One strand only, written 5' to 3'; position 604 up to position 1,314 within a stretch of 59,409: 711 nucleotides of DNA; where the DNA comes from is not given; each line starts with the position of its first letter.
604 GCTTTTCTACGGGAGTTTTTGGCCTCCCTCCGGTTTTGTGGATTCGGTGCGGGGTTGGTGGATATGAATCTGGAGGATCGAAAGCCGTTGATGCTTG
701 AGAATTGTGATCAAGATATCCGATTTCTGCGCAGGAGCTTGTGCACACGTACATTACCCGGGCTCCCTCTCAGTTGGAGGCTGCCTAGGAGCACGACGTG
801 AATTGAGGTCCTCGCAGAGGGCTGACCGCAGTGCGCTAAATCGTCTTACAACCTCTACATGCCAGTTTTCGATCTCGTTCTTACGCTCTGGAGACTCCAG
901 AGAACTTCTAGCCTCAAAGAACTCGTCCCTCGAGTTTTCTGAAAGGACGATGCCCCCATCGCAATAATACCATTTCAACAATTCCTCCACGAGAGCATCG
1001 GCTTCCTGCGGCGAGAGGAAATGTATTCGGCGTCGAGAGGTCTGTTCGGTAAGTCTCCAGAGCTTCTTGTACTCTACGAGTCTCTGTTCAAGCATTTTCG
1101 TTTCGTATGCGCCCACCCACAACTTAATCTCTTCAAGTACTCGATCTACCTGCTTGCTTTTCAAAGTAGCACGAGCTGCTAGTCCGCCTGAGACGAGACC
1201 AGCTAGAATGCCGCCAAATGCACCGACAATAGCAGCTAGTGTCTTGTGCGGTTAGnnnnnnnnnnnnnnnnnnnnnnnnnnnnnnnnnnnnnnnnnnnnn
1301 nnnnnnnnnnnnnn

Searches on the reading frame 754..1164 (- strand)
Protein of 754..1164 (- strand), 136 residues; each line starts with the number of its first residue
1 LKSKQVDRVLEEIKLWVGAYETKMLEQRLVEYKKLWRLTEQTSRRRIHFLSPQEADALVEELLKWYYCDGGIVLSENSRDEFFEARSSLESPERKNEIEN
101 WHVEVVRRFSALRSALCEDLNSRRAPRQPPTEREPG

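Call 95: search_protein_families(library=pfam, alignment_id=A4, max_evalue=0.00001)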
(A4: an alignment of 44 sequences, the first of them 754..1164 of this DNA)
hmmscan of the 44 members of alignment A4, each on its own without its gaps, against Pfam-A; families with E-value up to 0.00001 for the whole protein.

A. member 1, window:754-1164:- (136 aa): 0 families

B. families by the number of members that match (of 44 scanned): 94 families (the first 25 are shown)
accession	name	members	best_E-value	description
PF01584.24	CheW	5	1.9e-30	CheW-like domain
PF00072.30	Response_reg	4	3.5e-27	Response regulator receiver domain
PF02518.31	HATPase_c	4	1.6e-22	Histidine kinase-, DNA gyrase B-, and HSP90-like ATPase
PF07719.23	TPR_2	3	1.9e-53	Tetratricopeptide repeat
PF00672.30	HAMP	3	3.4e-13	HAMP domain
PF01739.24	CheR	2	5.2e-58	CheR methyltransferase, SAM binding domain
PF00515.34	TPR_1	2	3.5e-43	Tetratricopeptide repeat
PF13181.12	TPR_8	2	2.6e-42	Tetratricopeptide repeat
PF00015.26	MCPsignal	2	1.9e-38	Methyl-accepting chemotaxis protein (MCP) signalling domain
PF13431.12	TPR_17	2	2.3e-33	Tetratricopeptide repeat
PF00004.35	AAA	2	5.1e-26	ATPase family associated with various cellular activities (AAA)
PF03734.19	YkuD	2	1.1e-22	L,D-transpeptidase catalytic domain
PF13174.12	TPR_6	2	9.2e-17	Tetratricopeptide repeat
PF03548.22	LolA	2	5.1e-16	Outer membrane lipoprotein carrier protein LolA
PF01627.28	Hpt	2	2.7e-15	Hpt domain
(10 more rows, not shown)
